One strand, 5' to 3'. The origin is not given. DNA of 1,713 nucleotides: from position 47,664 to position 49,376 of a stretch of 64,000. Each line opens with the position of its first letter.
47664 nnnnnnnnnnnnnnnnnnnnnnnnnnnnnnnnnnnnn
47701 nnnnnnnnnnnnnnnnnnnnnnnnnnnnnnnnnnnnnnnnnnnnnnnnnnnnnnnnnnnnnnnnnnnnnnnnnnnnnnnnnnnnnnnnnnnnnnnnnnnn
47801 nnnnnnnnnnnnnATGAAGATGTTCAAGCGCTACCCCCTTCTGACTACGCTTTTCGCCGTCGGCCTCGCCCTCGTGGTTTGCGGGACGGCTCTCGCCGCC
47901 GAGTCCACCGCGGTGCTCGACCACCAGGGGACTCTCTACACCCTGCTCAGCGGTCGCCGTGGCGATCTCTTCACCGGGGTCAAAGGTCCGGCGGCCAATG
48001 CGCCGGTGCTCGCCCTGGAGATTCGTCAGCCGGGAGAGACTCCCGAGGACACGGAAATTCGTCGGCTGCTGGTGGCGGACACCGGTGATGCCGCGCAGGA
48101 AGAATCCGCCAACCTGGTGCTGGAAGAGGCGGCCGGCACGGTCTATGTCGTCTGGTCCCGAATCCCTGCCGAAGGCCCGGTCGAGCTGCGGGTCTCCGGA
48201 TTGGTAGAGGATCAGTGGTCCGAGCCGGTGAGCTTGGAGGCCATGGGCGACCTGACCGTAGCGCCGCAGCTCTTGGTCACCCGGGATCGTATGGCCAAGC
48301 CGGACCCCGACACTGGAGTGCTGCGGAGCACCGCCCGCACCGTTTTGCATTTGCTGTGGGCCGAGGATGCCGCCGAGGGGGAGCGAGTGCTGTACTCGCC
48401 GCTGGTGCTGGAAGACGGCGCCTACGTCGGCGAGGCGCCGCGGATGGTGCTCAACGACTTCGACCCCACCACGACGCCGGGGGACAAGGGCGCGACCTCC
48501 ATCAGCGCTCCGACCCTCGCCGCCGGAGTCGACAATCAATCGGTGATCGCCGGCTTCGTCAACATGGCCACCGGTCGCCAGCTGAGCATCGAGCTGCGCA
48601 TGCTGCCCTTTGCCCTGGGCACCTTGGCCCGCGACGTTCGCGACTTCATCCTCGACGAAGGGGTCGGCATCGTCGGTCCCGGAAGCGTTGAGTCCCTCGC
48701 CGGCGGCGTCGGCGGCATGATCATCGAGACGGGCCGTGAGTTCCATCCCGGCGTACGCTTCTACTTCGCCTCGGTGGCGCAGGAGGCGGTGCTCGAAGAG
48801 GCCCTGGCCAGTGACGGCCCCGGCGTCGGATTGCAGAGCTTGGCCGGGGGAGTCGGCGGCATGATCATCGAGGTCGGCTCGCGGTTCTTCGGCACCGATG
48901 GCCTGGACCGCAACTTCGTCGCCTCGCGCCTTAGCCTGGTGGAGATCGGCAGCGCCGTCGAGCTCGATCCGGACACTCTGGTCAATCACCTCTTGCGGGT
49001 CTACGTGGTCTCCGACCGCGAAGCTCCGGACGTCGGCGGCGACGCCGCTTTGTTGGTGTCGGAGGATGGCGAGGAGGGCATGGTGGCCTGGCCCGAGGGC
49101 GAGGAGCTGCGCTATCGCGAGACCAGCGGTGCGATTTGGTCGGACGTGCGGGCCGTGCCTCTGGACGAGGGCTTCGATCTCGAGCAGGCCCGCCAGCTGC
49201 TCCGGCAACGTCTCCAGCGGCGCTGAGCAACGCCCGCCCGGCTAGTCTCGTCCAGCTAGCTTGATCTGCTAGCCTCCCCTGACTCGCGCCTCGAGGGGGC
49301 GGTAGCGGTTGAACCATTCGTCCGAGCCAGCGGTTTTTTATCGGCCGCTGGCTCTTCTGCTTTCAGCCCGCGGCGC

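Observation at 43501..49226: Duplicated, inverted two-gene module (TPR-like cytoplasmic protein plus signal-peptide repeat protein) pivoting around an XRE regulator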

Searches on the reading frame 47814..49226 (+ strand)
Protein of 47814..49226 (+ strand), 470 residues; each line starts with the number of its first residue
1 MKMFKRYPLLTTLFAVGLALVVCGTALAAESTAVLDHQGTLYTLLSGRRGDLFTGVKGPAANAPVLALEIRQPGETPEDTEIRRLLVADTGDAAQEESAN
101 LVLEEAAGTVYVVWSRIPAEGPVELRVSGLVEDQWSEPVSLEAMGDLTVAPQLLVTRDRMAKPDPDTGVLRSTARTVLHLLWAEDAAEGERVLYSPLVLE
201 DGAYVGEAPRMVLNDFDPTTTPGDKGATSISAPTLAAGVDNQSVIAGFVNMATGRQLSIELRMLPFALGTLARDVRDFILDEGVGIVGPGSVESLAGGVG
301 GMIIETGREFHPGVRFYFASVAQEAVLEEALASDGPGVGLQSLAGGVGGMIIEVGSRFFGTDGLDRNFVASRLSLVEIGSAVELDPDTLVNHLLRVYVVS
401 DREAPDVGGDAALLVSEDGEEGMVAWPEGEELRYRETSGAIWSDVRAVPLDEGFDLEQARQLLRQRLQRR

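Call 5: search_protein_families(library=pfam, proteins=[window:47814-49226:+], max_evalue=1)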
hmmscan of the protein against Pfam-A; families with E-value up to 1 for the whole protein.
window:47814-49226:+ (470 aa): 0 families

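Call 6: search_protein_families(library=ncbifam, proteins=[window:47814-49226:+], max_evalue=1)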
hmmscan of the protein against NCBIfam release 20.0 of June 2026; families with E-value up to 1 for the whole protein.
window:47814-49226:+ (470 aa): 0 families

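Call 7: search_protein_families(library=padloc, proteins=[window:47814-49226:+], max_evalue=1)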
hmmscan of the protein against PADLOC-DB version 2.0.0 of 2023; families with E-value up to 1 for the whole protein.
window:47814-49226:+ (470 aa): 0 families

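Call 9: find_homologous_proteins(query=window:47814-49226:+, max_evalue=0.001)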
Query window:47814-49226:+ (470 aa): 8 proteins with E <= 0.001 among 8000 candidates.
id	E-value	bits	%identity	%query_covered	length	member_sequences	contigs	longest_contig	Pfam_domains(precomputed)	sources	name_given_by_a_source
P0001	0.0e+0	1013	100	100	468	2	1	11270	-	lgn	-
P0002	6.6e-267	904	89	98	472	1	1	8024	-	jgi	jgi:hypothetical protein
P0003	3.5e-146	506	58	98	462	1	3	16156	-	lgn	-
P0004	5.5e-146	505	58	94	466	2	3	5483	-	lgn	-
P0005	6.0e-111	390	46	99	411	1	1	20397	-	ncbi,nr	ncbi:MAG: hypothetical protein KDD11_14895 [Acidobacteria bacterium]|nr:hypothetical protein [Acidob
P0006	1.5e-49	187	31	93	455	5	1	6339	-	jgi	jgi:hypothetical protein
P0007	1.0e-48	184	32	93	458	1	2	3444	-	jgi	jgi:hypothetical protein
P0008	2.4e-36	144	30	98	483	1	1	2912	-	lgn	-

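Call 10: find_encoding_contigs(protein=P0005, flank=10000, max_places=3)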
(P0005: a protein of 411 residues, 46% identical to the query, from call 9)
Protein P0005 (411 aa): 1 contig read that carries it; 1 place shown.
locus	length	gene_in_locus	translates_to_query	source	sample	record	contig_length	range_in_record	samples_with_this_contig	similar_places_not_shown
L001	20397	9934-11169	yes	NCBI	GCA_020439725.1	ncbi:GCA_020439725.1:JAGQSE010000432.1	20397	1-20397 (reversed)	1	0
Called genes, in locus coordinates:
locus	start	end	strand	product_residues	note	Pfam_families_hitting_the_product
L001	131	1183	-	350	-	PF00294:PfkB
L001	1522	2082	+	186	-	PF04542:Sigma70_r2, PF07638:Sigma70_ECF (weak), PF08281:Sigma70_r4_2, PF04545:Sigma70_r4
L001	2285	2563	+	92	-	PF13490:zf-HC2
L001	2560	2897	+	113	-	-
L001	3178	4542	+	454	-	PF19425:Csd3_N2, PF01551:Peptidase_M23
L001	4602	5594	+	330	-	PF00288:GHMP_kinases_N, PF08544:GHMP_kinases_C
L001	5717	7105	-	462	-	-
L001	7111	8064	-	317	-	PF13432:TPR_16 (faint), PF28559:TPR_SusR (faint), PF07719:TPR_2 (faint), PF13428:TPR_14 (faint), PF13176:TPR_7 (faint), PF17874:TPR_MalT (weak), PF13424:TPR_12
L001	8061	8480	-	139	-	PF13744:HTH_37, PF12844:HTH_19, PF13443:HTH_26, PF13560:HTH_31, PF01381:HTH_3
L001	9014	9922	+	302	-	PF13424:TPR_12 (faint), PF17874:TPR_MalT (faint), PF00515:TPR_1 (faint), PF07719:TPR_2 (faint)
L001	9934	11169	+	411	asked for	-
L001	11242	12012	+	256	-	PF01061:ABC2_membrane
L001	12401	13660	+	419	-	PF01292:Ni_hydr_CYTB (faint), PF03929:PepSY_TM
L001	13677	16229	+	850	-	PF07660:STN (faint), PF07715:Plug, PF00593:TonB_dep_Rec_b-barrel, PF14905:OMP_b-brl_3 (faint)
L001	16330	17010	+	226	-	PF13640:2OG-FeII_Oxy_3, PF18331:PKHD_C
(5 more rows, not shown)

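Call 11: find_encoding_contigs(protein=P0003, flank=10000, max_places=3)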
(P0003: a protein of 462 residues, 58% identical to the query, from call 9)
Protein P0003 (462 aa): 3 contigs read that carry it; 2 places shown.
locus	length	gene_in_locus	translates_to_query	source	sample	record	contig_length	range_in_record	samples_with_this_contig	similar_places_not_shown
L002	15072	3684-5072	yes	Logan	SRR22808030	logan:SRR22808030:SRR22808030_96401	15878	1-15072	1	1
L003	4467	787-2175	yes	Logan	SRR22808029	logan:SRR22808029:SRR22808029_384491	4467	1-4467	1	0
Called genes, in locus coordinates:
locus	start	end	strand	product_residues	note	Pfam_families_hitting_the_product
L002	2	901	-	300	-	?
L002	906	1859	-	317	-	PF07719:TPR_2 (faint), PF13428:TPR_14 (faint), PF28559:TPR_SusR (faint), PF13176:TPR_7 (faint), PF13432:TPR_16 (faint), PF17874:TPR_MalT (weak), PF13424:TPR_12 (weak)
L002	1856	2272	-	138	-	PF13744:HTH_37, PF12844:HTH_19, PF13560:HTH_31, PF01381:HTH_3, PF13443:HTH_26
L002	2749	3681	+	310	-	PF07719:TPR_2 (faint), PF13424:TPR_12 (faint), PF17874:TPR_MalT (weak)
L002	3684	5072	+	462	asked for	-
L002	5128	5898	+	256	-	PF01061:ABC2_membrane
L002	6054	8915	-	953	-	PF00801:PKD (faint), PF18911:PKD_4 (weak)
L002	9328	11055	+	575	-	PF13517:FG-GAP_3, PF01839:FG-GAP (weak), PF13517:FG-GAP_3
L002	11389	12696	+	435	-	-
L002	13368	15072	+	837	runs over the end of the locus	?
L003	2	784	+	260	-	?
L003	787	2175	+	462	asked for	-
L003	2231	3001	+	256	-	PF01061:ABC2_membrane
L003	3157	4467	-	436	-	?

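Call 12: find_encoding_contigs(protein=P0006, flank=10000, max_places=3)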
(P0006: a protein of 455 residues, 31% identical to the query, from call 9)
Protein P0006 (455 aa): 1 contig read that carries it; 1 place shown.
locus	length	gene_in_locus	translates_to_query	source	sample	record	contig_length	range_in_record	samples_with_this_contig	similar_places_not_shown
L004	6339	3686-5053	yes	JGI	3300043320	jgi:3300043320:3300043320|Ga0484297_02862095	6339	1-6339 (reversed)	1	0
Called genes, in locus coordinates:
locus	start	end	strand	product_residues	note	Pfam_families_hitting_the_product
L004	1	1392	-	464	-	?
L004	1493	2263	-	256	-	PF01061:ABC2_membrane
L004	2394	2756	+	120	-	PF13744:HTH_37 (weak), PF13560:HTH_31, PF12844:HTH_19, PF01381:HTH_3, PF13443:HTH_26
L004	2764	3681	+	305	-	PF07719:TPR_2 (faint), PF13174:TPR_6 (faint), PF13424:TPR_12 (faint), PF13428:TPR_14 (faint), PF14559:TPR_19 (faint)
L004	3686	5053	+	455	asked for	-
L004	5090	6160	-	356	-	PF00288:GHMP_kinases_N, PF08544:GHMP_kinases_C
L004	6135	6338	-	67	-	?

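Call 25: find_encoding_contigs(protein=P0002, flank=10000, max_places=2)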
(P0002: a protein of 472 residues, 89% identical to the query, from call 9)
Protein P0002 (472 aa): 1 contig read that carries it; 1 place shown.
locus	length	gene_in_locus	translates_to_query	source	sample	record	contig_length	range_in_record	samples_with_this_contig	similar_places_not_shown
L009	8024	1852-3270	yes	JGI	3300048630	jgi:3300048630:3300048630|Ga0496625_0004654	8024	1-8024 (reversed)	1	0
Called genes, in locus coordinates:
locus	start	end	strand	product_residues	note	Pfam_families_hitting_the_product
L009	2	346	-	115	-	?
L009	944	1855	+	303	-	PF07719:TPR_2 (faint), PF13424:TPR_12 (faint), PF17874:TPR_MalT (faint)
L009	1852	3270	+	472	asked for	-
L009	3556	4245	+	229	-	PF01061:ABC2_membrane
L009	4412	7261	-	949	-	PF00801:PKD (weak), PF18911:PKD_4 (faint)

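Call 26: find_encoding_contigs(protein=P0004, flank=10000, max_places=3)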
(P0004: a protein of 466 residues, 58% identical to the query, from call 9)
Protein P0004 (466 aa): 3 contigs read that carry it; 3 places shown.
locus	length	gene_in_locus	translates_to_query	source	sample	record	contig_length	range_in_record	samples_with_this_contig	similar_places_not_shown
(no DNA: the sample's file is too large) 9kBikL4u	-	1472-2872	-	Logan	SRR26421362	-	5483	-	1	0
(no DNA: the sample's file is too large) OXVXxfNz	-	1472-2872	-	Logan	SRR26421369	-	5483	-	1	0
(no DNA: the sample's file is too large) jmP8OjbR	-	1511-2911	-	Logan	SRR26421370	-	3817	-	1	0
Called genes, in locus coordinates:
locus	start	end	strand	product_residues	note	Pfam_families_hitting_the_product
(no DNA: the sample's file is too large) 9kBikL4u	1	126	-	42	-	?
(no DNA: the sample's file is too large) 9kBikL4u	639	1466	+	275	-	-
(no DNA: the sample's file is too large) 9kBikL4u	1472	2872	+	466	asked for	-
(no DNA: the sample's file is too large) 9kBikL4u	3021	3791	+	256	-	PF01061:ABC2_membrane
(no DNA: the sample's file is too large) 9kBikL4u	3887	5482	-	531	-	?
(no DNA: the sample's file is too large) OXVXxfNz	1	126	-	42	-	?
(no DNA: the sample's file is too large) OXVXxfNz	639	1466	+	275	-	-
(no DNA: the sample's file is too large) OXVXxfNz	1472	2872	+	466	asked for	-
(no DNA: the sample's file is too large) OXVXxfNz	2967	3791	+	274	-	PF01061:ABC2_membrane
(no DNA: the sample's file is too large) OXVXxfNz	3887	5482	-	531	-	?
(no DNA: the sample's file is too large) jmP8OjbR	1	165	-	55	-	?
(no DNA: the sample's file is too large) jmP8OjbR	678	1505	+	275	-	-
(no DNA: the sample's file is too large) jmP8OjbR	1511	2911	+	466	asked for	-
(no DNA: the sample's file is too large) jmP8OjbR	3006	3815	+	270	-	?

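Call 27: find_encoding_contigs(protein=P0008, flank=10000, max_places=2)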
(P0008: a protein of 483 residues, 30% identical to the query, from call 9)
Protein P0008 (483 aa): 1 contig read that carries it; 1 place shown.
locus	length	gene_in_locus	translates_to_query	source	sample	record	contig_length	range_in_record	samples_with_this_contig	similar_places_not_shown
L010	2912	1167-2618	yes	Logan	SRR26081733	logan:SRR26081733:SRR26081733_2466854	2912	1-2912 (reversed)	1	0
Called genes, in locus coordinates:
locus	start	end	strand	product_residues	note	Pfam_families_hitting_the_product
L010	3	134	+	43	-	?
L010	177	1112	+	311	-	PF13424:TPR_12 (faint)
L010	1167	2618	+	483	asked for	-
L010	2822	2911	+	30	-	?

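Call 28: find_encoding_contigs(protein=P0007, flank=10000, max_places=2)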
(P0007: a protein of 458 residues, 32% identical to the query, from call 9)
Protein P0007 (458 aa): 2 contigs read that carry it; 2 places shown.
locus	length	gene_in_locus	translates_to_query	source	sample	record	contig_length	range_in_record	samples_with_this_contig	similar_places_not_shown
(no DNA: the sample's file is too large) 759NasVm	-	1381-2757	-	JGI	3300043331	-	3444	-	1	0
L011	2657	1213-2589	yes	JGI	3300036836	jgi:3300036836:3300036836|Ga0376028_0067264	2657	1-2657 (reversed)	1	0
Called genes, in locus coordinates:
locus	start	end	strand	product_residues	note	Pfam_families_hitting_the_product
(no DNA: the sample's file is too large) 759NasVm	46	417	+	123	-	PF13744:HTH_37, PF13560:HTH_31, PF12844:HTH_19, PF13443:HTH_26, PF01381:HTH_3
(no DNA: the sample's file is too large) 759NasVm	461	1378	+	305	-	PF07719:TPR_2 (faint), PF13424:TPR_12 (faint)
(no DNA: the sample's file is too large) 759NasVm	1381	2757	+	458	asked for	-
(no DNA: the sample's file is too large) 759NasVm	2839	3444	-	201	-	?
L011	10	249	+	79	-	-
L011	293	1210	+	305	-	PF07719:TPR_2 (faint), PF13424:TPR_12 (faint)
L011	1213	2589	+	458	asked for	-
